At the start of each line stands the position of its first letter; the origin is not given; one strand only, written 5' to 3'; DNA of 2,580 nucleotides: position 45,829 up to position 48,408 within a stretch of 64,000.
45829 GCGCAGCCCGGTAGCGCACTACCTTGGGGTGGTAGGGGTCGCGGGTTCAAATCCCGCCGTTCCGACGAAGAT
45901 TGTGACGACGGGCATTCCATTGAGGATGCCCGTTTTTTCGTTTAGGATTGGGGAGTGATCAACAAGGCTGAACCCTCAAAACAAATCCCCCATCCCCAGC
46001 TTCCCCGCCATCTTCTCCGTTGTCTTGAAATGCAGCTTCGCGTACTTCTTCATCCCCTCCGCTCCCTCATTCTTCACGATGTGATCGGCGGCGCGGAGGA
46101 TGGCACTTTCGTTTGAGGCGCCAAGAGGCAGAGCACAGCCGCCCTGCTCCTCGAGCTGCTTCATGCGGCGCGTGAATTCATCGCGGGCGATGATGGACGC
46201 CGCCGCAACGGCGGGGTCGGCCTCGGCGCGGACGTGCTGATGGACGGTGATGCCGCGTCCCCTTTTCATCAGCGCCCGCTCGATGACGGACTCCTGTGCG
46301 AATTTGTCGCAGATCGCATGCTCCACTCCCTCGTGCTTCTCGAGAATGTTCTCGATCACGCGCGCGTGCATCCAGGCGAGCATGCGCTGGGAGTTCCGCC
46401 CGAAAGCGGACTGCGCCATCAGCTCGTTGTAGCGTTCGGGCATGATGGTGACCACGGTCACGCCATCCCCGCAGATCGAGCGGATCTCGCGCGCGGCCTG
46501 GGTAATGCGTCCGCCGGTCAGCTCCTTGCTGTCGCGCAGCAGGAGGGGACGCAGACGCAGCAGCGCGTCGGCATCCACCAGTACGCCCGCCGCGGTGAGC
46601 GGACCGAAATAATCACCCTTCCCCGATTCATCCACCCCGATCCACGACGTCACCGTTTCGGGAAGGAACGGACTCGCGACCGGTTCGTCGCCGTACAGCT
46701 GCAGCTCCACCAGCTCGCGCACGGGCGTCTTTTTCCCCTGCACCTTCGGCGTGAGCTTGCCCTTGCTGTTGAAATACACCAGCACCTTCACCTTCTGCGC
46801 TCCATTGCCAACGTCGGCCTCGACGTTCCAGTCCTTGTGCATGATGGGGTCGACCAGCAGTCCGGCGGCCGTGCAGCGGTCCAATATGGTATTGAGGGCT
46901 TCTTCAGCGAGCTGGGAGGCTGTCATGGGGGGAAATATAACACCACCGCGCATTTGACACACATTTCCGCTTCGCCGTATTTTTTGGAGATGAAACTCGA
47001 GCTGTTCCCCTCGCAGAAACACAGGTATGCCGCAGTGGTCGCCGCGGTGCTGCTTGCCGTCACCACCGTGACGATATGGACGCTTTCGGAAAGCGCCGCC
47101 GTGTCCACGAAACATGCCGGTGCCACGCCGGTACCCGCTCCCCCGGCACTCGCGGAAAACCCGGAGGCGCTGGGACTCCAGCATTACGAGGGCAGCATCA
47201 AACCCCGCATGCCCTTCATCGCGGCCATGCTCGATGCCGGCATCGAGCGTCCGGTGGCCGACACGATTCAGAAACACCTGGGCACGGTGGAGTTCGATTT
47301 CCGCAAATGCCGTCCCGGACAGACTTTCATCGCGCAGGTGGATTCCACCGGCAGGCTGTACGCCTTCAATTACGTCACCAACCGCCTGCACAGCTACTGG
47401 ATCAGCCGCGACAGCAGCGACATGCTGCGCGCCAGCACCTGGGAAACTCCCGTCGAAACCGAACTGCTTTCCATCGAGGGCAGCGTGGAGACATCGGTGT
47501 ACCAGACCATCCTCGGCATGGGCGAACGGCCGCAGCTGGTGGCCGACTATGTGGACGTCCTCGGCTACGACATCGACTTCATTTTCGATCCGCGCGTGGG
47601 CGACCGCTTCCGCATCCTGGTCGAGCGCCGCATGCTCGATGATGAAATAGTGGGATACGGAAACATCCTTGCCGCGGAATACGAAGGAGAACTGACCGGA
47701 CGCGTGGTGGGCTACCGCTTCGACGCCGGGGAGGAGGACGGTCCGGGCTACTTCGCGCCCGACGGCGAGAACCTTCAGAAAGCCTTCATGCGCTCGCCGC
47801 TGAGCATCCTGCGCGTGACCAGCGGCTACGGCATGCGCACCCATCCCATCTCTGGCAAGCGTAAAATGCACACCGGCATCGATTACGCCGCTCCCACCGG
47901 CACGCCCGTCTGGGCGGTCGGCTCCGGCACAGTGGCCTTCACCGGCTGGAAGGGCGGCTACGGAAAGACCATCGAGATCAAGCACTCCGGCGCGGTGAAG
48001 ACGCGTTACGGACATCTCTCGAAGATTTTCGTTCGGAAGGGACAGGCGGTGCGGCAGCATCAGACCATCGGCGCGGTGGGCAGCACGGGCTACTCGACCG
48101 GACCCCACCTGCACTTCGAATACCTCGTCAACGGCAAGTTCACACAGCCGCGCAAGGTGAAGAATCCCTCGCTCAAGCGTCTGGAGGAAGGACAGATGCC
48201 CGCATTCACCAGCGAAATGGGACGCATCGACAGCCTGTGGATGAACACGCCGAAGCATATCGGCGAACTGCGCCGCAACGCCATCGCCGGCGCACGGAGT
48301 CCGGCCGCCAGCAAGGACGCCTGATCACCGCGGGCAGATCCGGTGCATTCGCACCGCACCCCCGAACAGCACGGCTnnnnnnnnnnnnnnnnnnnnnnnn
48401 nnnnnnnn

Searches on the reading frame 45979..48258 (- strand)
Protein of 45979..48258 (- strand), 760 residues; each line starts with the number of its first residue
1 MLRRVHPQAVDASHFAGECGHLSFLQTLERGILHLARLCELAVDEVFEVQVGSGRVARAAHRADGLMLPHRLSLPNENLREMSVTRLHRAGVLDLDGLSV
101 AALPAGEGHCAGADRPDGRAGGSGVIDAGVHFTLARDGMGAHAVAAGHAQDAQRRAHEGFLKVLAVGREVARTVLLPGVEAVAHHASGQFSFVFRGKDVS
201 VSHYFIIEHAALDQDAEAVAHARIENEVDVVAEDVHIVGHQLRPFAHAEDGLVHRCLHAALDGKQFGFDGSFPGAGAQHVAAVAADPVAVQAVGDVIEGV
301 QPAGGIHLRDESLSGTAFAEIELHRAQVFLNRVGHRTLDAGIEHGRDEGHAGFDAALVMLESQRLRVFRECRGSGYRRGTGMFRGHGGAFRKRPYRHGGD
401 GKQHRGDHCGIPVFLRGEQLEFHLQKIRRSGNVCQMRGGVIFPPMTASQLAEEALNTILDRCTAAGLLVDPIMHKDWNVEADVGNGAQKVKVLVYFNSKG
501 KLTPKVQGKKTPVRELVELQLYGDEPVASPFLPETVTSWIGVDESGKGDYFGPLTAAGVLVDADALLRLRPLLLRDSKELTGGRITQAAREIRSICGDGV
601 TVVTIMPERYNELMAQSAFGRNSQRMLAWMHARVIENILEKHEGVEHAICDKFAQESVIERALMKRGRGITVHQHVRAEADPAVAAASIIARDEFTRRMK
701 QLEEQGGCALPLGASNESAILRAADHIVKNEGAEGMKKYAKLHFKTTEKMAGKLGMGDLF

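Call 44: search_protein_families(library=ncbifam, proteins=[window:45979-48258:-], max_evalue=0.00001)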
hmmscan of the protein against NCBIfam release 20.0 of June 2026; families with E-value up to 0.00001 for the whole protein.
window:45979-48258:- (760 aa): 5 families
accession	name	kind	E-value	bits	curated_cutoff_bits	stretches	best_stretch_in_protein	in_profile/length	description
TIGR00716.1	rnhC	equivalog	3.3e-52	177.6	161.2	1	498-746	44-284/284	ribonuclease HIII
TIGR00729.1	TIGR00729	equivalog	1.1e-14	55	123.3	1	540-704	2-162/207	ribonuclease HII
NF010537.0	PRK13925.1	equivalog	4e-10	39.7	252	1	537-596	10-69/200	ribonuclease HII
NF000595.1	PRK00015.1-3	equivalog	1.6e-09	38.1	167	1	539-705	4-147/188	ribonuclease HII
NF010538.0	PRK13926.1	equivalog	6.8e-06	26.4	285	1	540-705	25-164/213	ribonuclease HII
